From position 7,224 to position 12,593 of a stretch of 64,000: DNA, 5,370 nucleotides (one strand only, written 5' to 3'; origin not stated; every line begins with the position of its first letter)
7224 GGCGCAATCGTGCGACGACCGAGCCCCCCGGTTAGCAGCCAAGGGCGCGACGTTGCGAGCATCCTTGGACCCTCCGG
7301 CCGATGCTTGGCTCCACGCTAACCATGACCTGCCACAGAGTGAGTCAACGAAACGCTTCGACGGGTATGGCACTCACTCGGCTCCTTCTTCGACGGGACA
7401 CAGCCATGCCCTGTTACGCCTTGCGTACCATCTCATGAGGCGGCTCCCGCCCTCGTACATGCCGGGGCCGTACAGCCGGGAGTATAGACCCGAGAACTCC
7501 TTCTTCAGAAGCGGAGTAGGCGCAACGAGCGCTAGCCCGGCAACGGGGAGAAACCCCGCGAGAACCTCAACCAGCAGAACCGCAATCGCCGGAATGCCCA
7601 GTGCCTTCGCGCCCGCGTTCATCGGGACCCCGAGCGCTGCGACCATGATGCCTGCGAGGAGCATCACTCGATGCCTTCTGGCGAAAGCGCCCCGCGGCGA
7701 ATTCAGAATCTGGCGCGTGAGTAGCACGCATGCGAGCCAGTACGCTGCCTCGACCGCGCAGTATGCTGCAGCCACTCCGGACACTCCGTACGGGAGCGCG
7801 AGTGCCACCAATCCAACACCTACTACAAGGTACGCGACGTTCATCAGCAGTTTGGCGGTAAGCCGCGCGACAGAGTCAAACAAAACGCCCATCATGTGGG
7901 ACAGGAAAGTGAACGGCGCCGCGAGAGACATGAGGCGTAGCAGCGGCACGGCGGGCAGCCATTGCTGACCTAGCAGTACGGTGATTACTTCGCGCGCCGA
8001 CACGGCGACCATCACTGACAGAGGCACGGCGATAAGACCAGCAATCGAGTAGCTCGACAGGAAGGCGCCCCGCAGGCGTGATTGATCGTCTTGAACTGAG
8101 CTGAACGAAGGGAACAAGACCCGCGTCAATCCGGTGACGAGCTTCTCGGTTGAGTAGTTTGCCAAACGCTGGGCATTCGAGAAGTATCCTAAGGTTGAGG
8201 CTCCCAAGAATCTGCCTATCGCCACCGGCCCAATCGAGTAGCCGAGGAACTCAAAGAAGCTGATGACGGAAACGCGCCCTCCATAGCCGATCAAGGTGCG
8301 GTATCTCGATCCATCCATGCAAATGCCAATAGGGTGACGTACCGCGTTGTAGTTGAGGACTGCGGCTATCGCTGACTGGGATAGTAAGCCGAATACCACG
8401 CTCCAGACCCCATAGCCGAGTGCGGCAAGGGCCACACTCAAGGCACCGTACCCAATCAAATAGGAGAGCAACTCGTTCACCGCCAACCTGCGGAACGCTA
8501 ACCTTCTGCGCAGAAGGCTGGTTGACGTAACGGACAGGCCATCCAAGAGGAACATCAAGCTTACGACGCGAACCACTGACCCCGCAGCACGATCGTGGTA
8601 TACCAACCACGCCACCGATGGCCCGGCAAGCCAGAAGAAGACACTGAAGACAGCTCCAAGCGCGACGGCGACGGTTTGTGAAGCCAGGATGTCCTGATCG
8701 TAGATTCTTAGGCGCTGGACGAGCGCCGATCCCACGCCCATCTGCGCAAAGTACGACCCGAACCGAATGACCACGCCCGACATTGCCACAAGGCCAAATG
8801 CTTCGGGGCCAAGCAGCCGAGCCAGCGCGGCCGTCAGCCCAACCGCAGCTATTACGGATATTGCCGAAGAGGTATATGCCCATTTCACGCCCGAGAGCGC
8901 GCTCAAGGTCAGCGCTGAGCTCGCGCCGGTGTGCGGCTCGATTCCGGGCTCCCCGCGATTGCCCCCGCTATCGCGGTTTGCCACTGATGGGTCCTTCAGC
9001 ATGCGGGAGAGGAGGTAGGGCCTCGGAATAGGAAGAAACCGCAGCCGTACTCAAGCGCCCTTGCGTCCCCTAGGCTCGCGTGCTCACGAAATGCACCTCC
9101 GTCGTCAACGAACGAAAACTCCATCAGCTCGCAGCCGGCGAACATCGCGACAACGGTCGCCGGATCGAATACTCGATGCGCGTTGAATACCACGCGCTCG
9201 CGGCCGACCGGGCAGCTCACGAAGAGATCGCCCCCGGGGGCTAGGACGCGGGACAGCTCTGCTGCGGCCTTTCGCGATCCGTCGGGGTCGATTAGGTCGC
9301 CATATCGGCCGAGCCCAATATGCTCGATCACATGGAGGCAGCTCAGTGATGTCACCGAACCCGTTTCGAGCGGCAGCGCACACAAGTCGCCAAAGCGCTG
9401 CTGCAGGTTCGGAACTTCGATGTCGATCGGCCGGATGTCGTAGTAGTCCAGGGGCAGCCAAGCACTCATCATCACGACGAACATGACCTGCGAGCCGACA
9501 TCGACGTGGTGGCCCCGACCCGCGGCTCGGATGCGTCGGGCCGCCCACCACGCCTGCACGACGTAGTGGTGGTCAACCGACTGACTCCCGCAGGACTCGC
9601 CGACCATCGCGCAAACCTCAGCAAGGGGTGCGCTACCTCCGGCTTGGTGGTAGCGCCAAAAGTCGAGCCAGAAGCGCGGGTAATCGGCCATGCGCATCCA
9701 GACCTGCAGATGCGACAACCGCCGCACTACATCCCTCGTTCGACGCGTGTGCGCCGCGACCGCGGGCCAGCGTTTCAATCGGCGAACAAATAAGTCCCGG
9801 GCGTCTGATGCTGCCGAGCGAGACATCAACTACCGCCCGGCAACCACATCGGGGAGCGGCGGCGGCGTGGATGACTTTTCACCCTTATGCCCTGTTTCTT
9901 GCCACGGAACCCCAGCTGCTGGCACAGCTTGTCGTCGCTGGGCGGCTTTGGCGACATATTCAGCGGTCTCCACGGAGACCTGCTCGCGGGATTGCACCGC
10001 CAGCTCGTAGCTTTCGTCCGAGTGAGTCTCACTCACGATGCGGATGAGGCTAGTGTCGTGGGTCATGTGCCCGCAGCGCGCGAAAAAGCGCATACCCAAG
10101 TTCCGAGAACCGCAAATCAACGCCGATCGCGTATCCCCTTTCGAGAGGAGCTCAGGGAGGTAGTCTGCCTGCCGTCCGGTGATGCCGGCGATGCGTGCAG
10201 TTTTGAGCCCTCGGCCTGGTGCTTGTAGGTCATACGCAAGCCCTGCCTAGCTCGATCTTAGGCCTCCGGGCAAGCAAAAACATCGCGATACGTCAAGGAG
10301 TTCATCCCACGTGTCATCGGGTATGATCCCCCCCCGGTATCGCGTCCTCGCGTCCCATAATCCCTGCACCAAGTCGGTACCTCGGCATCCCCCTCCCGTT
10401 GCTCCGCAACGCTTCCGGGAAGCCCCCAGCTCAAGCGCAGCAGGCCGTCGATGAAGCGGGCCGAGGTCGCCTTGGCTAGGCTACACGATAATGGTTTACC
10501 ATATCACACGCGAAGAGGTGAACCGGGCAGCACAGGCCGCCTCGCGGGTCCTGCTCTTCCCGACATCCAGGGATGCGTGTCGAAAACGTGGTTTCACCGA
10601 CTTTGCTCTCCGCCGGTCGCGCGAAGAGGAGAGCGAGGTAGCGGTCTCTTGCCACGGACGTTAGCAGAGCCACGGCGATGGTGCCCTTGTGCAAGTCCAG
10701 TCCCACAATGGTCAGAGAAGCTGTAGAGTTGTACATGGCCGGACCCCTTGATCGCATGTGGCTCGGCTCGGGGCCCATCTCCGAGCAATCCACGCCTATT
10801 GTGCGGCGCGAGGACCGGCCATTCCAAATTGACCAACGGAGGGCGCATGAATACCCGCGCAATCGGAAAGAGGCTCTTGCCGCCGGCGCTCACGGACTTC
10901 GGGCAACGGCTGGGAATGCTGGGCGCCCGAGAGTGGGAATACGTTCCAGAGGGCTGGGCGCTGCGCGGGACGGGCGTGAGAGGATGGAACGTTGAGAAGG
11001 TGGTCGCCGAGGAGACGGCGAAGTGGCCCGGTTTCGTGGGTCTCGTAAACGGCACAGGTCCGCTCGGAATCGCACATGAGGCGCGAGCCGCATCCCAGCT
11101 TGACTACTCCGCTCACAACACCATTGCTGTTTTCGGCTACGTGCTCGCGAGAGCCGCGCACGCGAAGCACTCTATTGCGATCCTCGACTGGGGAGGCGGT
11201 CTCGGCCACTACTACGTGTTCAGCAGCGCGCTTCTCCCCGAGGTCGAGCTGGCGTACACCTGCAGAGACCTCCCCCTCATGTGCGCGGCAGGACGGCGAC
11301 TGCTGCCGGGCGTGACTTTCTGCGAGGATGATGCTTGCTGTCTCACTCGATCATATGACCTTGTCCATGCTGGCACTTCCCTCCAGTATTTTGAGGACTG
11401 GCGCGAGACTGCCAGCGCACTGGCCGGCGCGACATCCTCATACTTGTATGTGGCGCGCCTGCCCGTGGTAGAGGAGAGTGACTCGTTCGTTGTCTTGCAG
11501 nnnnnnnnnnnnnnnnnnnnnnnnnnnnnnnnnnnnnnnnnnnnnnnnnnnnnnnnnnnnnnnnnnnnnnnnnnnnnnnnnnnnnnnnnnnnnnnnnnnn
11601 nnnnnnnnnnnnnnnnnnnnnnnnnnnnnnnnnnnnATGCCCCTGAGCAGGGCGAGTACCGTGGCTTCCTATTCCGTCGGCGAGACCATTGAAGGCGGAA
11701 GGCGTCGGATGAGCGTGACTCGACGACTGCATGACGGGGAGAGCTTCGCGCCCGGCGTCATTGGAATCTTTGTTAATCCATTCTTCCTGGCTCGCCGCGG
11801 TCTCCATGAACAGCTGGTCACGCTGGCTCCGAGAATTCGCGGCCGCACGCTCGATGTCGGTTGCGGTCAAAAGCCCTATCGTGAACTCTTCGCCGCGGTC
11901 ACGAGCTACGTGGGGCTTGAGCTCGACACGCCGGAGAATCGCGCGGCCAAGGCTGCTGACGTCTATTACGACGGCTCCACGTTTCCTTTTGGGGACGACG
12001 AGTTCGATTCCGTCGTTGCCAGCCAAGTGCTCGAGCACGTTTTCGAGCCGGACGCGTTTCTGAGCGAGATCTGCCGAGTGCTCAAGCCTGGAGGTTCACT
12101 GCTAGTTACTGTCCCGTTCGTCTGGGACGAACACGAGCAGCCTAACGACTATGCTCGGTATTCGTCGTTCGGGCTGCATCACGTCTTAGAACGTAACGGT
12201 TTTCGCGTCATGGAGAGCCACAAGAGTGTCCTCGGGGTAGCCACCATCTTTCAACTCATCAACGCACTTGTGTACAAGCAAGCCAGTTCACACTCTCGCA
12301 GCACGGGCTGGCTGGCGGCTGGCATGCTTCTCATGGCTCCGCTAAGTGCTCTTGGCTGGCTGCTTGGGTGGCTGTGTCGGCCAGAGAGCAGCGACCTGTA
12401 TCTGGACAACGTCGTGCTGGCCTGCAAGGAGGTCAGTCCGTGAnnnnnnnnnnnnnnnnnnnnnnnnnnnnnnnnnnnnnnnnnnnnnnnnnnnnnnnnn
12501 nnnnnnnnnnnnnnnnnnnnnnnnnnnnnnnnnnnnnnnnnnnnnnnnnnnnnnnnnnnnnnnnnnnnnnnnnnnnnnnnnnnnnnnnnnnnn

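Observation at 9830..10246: Decayed GDP-mannose 4,6-dehydratase fragment at the head of the minus-strand glycan operon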

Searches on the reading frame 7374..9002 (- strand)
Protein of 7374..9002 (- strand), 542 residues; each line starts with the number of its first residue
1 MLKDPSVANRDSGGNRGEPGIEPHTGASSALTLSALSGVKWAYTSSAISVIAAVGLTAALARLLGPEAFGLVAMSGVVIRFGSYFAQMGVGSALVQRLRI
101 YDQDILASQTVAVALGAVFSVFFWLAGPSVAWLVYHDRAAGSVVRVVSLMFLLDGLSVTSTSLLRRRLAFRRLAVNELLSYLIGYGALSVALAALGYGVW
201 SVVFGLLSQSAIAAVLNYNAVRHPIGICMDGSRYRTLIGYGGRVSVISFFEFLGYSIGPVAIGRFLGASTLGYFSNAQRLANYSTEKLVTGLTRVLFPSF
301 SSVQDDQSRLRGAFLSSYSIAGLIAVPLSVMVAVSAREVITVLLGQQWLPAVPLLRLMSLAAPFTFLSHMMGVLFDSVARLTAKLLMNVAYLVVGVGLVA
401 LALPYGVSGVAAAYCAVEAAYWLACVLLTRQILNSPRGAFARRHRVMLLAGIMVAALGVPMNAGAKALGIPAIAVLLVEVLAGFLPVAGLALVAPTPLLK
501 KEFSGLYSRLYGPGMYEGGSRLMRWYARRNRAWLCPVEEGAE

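Call 7: search_protein_families(library=pfam, proteins=[window:7374-9002:-], max_evalue=0.001)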
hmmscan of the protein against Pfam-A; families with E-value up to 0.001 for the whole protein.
window:7374-9002:- (542 aa): 2 families
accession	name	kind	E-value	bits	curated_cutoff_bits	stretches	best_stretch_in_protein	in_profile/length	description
PF13440.11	Polysacc_synt_3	-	5.1e-68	229.9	23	1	60-353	2-293/293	Polysaccharide biosynthesis protein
PF01943.22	Polysacc_synt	-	1.3e-20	74.4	28.2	1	38-303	4-273/274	Polysaccharide biosynthesis protein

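Call 9: find_encoding_contigs(protein=window:7374-9002:-, flank=10000, max_places=6)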
Protein window:7374-9002:- (542 aa): no gene with exactly this product is on record in the collection.

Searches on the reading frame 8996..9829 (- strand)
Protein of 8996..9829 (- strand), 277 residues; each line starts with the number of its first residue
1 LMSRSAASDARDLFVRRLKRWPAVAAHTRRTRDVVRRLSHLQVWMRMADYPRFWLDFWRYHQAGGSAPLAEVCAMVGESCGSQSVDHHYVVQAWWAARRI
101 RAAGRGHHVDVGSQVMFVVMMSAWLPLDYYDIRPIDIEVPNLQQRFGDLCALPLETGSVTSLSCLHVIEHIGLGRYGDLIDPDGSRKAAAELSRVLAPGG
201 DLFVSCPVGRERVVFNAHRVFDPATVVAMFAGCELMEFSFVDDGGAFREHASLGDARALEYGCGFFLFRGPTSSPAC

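Call 4: search_protein_families(library=pfam, proteins=[window:8996-9829:-], max_evalue=10)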
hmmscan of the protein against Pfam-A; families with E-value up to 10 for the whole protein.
window:8996-9829:- (277 aa): 2 families
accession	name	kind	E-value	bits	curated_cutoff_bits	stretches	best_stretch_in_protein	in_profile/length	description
PF03269.20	DUF268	-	1.4e-14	54.7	25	1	165-237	69-141/176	Caenorhabditis protein of unknown function, DUF268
PF08241.18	Methyltransf_11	-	0.00035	21.6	21.2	1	144-203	46-94/95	Methyltransferase domain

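Call 14: find_related_loci(query=window:8996-9727:-, collection=genome_contigs, flank=6000)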
Query window:8996-9727:- (243 aa) in genome_contigs; peptide patterns used: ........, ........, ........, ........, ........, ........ (x = any residue, [..] = any of these).
178 stretches matched a pattern; 132 encode a relative of the query (tblastn E <= 1e-3); the best 80 are kept; 80 distinct loci.
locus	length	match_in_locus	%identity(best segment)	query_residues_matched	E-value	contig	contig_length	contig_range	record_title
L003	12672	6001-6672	51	16-239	2e-67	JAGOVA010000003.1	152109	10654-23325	MAG: Sterolibacterium sp. isolate Gw_Eff_bin_535 Gw_Eff_92_length_152109_cov_5.646715, whole genome shotgun sequence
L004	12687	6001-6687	48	16-242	1e-67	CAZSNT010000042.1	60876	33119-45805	MAG TPA_asm: uncultured Victivallales bacterium isolate SRP167671_co1_107 genome assembly, contig: NODE_514_length_60876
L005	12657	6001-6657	51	16-234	7e-66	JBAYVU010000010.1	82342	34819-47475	MAG: Sterolibacterium sp. isolate SO_2016_LW3_67 scaffold00439_LW162_2016, whole genome shotgun sequence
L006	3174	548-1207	50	17-235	6e-66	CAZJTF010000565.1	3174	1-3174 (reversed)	MAG TPA_asm: uncultured Planctomycetales bacterium isolate binchicken_co235_68 genome assembly, contig: NODE_61400_lengt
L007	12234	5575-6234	49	17-235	8e-64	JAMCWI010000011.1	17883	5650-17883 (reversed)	MAG: Bacillota bacterium isolate FK_Sedi_B_Bin.61 NODE_11376_length_17883_cov_3.63753, whole genome shotgun sequence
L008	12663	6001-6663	48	17-235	9e-64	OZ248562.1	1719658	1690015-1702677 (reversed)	Burkholderiaceae bacterium isolate RE-1 genome assembly, chromosome: RE-1-c1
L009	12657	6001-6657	51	17-234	3e-63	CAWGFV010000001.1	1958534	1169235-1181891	MAG: uncultured Alphaproteobacteria bacterium isolate MFD05512.bin.1.169 genome assembly, contig: contig_11616, whole ge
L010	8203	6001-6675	46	13-234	7e-63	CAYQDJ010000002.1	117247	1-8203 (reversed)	MAG TPA_asm: uncultured Nitrospira sp. isolate SRP217488_co1_207 genome assembly, contig: NODE_20_length_117247_cov_5.07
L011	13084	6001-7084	49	13-234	9e-63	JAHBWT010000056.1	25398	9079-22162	MAG: Nitrospira sp. isolate ACE_NIT12 NIT12_56, whole genome shotgun sequence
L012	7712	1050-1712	47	17-235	6e-63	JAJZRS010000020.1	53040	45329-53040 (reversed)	MAG: Proteobacteria bacterium isolate SKS3.bin101 NODE_870_length_53040_cov_24.071344, whole genome shotgun sequence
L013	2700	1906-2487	56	50-242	8e-63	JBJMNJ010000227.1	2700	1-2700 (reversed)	MAG: Gemmatimonadaceae bacterium isolate 12C16O_168h_50_P10_coass_bin_27 k141_3124991, whole genome shotgun sequence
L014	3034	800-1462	48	17-235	1e-62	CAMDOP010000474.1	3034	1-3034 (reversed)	MAG: Crenothrix polyspora isolate TrH-03may19-164 genome assembly, contig: TrH-03may19-C87720, whole genome shotgun sequ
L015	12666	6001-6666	47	17-237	2e-62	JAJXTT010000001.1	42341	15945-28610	MAG: Proteobacteria bacterium isolate BP4.bin64 NODE_794_length_42341_cov_5.926351, whole genome shotgun sequence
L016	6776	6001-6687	45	11-237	4e-62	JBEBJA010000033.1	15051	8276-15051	MAG: Hyphomicrobiaceae bacterium isolate SF1_7 NODE_2018_length_15051_cov_8.566546, whole genome shotgun sequence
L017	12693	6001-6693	46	15-243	4e-62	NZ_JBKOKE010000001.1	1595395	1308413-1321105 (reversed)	Horticoccus sp. 23ND18S-11 23ND18S-11_1, whole genome shotgun sequence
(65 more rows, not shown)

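Call 29: find_related_loci(query=window:8996-9727:-, collection=metagenome_contigs, flank=6000)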
Query window:8996-9727:- (243 aa) in metagenome_contigs; peptide patterns used: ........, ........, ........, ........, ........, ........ (x = any residue, [..] = any of these).
441 stretches matched a pattern; 371 encode a relative of the query (tblastn E <= 1e-3); the best 80 are kept; 80 distinct loci.
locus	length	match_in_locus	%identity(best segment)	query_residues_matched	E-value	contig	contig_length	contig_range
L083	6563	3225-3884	52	17-234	3e-67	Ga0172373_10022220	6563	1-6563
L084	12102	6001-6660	50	17-235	1e-66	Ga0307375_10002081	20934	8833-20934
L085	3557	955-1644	49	2-234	1e-66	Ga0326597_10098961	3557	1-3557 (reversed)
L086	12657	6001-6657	51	16-234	5e-66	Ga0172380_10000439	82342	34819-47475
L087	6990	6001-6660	49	17-235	9e-66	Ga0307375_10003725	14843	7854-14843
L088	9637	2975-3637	49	17-235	7e-65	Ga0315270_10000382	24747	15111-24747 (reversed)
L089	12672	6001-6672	45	17-237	1e-64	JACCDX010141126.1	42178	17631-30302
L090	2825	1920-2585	46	17-237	4e-65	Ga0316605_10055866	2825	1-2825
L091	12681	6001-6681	48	17-241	2e-64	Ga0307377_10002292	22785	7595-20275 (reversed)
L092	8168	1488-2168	44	17-240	3e-64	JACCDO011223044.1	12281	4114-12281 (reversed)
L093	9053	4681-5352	45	17-237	2e-64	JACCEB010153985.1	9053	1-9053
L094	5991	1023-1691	49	17-235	3e-64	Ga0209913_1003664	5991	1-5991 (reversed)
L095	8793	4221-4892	45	17-237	3e-64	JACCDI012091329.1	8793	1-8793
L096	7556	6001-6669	47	17-237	2e-64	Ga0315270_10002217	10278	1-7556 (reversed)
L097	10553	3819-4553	43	5-237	5e-64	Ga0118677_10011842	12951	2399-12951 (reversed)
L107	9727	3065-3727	47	17-235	1e-62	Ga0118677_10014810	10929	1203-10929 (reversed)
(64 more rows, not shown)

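Call 31: search_protein_families(library=ncbifam, proteins=[window:8996-9829:-], max_evalue=0.00001)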
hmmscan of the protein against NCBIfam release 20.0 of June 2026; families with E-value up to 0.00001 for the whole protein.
window:8996-9829:- (277 aa): 0 families

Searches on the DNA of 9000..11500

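Call 27: search_rna_families(source=window, start=9000, end=11500, threshold=evalue, max_evalue=10)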
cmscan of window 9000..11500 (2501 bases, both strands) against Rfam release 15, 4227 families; matches with E-value up to 10: 3.
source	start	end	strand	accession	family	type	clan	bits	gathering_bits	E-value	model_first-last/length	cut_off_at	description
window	9358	9417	-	RF00821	mir-249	Gene; miRNA;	-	18.2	70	1.5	1-97/97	no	mir-249 microRNA precursor family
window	10397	10411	-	RF01990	SECIS_4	Cis-reg;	-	17.3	38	2.6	13-27/38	no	Selenocysteine insertion sequence 4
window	9084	9150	-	RF01926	mir-981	Gene; miRNA;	-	15.5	51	1.1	1-86/86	no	mir-981 microRNA precursor family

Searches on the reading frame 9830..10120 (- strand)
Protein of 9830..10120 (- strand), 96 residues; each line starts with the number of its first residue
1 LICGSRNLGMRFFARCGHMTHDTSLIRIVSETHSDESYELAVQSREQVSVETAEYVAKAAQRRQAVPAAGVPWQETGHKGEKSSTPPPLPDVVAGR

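Call 4: search_protein_families(library=pfam, proteins=[window:9830-10120:-], max_evalue=10)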
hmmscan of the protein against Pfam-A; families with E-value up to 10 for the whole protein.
window:9830-10120:- (96 aa): 1 family
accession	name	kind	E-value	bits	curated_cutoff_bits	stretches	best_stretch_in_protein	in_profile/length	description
PF16363.11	GDP_Man_Dehyd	-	0.0048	16.8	27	1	12-59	54-101/332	GDP-mannose 4,6 dehydratase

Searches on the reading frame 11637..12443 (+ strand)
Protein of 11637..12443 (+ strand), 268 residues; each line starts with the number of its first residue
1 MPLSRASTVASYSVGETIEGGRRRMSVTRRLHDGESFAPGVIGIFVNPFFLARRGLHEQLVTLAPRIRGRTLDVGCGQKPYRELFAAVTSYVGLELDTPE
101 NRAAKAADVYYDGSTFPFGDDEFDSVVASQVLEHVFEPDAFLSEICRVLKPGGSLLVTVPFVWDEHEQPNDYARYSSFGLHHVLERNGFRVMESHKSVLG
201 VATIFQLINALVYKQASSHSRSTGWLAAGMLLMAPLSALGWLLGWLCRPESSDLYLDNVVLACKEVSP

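Call 7: search_protein_families(library=pfam, proteins=[window:11637-12443:+], max_evalue=0.001)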
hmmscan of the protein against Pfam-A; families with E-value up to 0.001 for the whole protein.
window:11637-12443:+ (268 aa): 8 families
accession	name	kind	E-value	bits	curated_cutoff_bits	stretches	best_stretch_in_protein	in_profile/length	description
PF08241.18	Methyltransf_11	-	4.2e-16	59.8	21.2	1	72-156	1-94/95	Methyltransferase domain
PF13489.12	Methyltransf_23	-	2.1e-13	50.7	27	1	64-191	17-161/164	Methyltransferase domain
PF13847.12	Methyltransf_31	-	2.5e-09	37.4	27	1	116-160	66-112/145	Methyltransferase domain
PF13649.12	Methyltransf_25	-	1.1e-08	36.1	27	1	72-153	2-97/97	Methyltransferase domain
PF08242.18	Methyltransf_12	-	8.3e-08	33.3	30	1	72-155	1-98/98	Methyltransferase domain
PF01209.24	Ubie_methyltran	-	0.00013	21.8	20.1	1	112-157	106-151/233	ubiE/COQ5 methyltransferase family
PF07021.18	MetW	-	0.00037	20.6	21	1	69-150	15-103/193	Methionine biosynthesis protein MetW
PF20922.3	Anamorsin_N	-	0.00048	20.3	27.1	1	122-167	51-97/163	Anamorsin, N-terminal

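Call 31: search_protein_families(library=ncbifam, proteins=[window:11637-12443:+], max_evalue=0.00001)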
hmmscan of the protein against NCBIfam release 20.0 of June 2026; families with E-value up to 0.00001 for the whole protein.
window:11637-12443:+ (268 aa): 11 families
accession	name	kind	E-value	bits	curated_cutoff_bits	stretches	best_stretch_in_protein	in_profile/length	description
NF045667.1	MTase_DVU1556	equivalog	3.7e-11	42.9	155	1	68-159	23-121/213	DVU_1556 family methyltransferase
NF001241.0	PRK00216.1-2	equivalog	2.9e-08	33.6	327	1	96-158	86-148/231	demethylmenaquinone methyltransferase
TIGR04345.1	ovoA_Cterm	equivalog_domain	9e-08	31.9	170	1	121-171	133-183/242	putative 4-mercaptohistidine N1-methyltransferase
NF045882.1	PLipidMtase_Leg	equivalog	1.8e-07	31.2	390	1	112-197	98-193/207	phospholipid N-methyltransferase PmtA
NF041537.1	ArsM_AhpD_UU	exception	3.5e-07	29.3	510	1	111-158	134-181/345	arsenite methyltransferase/AhpD domain selenoprotein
NF001240.0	PRK00216.1-1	equivalog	6.9e-07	28.6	378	1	109-158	120-169/251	bifunctional demethylmenaquinone methyltransferase/2-methoxy-6-polyprenyl-1,4-benzoquinol methylase UbiE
NF047649.1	MTase_UXPK_star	exception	9.6e-07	28.1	460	1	114-158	138-182/283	methyltransferase/UXPK-star double selenoprotein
NF045825.1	FAmtase_mtf2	equivalog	1.6e-06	27.6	400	1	88-158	82-159/248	fatty-acid O-methyltransferase Mtf2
NF041536.1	ArsM_DUF2284_UU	exception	2.1e-06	26.4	575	1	112-167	135-190/459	arsenite methyltransferase/DUF2284 domain selenoprotein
TIGR01983.1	UbiG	equivalog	2.4e-06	27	102.95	1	121-158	115-152/228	bifunctional 2-polyprenyl-6-hydroxyphenol methylase/3-demethylubiquinol 3-O-methyltransferase UbiG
TIGR02072.1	BioC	equivalog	3.9e-06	26.8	184.95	1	67-173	34-148/244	malonyl-ACP O-methyltransferase BioC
